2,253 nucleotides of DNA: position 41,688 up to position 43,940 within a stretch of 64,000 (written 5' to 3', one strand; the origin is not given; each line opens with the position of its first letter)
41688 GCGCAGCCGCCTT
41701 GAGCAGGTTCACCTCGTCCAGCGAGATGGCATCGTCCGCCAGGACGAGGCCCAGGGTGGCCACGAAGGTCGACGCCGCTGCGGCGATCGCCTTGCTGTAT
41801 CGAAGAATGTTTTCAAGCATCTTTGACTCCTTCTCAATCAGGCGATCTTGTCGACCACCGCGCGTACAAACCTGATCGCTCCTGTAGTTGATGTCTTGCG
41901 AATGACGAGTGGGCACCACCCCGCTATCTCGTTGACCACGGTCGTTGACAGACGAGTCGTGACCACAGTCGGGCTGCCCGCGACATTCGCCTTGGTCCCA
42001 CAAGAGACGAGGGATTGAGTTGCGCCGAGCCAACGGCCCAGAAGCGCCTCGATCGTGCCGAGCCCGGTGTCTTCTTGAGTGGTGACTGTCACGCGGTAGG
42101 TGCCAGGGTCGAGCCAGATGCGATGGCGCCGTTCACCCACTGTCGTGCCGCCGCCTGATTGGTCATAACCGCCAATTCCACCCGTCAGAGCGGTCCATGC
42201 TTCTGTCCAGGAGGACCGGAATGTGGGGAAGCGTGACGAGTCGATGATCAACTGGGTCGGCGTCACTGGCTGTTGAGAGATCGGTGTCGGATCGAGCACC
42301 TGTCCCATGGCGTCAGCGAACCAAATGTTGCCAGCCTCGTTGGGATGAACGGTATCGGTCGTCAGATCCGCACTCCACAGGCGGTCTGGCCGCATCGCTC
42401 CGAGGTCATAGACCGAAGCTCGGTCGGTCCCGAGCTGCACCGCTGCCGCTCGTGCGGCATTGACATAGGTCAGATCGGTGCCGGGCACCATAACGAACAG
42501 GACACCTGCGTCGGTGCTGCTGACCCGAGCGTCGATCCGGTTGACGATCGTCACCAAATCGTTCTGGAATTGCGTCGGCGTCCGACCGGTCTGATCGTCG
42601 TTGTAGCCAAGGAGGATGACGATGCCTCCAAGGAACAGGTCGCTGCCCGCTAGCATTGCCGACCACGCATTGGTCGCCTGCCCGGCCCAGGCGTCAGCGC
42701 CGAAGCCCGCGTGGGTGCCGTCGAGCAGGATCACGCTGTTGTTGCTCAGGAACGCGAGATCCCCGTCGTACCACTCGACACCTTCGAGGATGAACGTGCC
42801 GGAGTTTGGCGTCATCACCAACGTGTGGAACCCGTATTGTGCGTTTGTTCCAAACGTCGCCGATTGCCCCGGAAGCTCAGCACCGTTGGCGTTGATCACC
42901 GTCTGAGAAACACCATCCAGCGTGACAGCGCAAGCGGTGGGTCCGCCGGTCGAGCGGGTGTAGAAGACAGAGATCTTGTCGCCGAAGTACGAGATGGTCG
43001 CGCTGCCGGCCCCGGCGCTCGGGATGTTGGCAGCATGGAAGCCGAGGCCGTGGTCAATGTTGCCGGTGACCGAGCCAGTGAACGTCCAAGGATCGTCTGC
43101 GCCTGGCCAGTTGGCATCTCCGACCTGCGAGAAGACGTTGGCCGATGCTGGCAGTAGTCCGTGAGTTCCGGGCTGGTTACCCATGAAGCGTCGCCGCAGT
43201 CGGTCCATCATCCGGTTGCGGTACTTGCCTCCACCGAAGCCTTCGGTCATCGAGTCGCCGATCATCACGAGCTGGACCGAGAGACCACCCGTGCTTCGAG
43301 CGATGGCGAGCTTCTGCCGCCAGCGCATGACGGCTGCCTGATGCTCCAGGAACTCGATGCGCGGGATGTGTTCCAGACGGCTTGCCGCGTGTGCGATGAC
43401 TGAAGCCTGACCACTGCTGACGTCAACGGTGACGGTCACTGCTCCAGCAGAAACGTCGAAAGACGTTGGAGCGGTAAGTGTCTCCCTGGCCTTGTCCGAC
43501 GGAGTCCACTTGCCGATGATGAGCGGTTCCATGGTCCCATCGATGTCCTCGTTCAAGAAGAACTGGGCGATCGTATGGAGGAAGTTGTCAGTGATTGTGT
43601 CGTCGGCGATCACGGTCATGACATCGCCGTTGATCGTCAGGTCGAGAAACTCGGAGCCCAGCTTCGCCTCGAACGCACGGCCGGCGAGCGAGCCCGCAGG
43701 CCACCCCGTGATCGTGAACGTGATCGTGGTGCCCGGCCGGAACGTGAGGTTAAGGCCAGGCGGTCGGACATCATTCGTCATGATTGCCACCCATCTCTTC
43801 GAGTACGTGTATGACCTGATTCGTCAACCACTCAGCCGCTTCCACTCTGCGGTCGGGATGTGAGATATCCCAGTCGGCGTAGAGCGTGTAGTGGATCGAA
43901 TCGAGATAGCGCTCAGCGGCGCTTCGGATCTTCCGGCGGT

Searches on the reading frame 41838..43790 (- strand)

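Call 17: search_protein_families(library=pfam, proteins=[window:41838-43790:-], max_evalue=0.01)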
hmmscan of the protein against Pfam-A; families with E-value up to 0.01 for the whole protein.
window:41838-43790:- (650 aa): 2 families
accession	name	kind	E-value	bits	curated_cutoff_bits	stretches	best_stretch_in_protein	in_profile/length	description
PF13472.12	Lipase_GDSL_2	-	2.5e-11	44.8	32.9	1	384-488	64-176/178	GDSL-like Lipase/Acylhydrolase family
PF00657.28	Lipase_GDSL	-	0.00013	22.6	23.6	0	446-494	159-207/208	GDSL-like Lipase/Acylhydrolase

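Call 18: search_protein_families(library=phrogs, proteins=[window:41838-43790:-], max_evalue=0.01)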
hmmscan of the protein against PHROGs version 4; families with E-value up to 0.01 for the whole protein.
window:41838-43790:- (650 aa): 2 families
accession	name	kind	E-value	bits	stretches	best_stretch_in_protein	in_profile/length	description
phrog_15881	-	tail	1.1e-15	58.5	1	123-500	172-550/554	tail protein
phrog_7918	-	connector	0.0001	21.8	1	390-492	631-718/735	neck passage structure protein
